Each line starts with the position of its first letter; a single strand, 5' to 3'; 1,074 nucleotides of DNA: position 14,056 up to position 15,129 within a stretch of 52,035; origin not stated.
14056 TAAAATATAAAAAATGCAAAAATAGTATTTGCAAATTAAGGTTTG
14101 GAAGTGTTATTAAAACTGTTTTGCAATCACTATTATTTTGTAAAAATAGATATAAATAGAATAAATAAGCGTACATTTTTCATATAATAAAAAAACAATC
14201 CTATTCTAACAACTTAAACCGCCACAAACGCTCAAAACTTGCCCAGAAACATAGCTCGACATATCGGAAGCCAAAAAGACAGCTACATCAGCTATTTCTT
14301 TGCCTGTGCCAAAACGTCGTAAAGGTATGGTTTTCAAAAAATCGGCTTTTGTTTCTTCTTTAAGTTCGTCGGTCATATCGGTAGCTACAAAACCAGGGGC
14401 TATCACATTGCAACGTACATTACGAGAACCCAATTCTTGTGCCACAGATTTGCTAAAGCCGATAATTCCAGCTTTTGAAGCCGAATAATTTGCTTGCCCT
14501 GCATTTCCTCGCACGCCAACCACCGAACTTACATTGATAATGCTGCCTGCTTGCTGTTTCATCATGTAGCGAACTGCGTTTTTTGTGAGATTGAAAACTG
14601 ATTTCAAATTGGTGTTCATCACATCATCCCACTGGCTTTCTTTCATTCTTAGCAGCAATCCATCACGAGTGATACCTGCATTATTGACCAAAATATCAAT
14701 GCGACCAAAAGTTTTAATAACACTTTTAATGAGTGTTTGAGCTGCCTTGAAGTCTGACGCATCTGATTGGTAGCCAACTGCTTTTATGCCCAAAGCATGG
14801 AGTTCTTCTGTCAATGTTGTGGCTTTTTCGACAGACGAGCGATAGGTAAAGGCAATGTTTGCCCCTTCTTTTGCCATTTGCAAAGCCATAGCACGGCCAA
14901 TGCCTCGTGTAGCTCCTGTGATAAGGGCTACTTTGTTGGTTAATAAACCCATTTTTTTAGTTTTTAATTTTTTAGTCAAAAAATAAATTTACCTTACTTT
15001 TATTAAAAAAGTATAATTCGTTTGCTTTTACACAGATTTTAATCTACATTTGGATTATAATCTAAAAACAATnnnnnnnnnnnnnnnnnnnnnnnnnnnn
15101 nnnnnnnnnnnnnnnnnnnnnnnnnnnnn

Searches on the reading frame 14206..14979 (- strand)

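Call 8: search_protein_families(library=pfam, proteins=[window:14206-14979:-])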
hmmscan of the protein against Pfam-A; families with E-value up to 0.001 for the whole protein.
window:14206-14979:- (257 aa): 5 families
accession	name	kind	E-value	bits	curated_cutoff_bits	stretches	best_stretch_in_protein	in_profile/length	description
PF13561.12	adh_short_C2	-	1.4e-68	231.4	27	1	22-256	1-236/236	Enoyl-(Acyl carrier protein) reductase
PF00106.31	adh_short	-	6.2e-65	218.8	26.6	1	16-209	1-193/195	short chain dehydrogenase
PF08659.16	KR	-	1e-23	84.6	22.6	1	18-175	3-159/180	KR domain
PF23441.1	SDR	-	5.3e-06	26.5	27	1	13-204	5-200/258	SDR-like rossmann domain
PF01370.27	Epimerase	-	0.00092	19.1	20.9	0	18-152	1-115/240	NAD dependent epimerase/dehydratase family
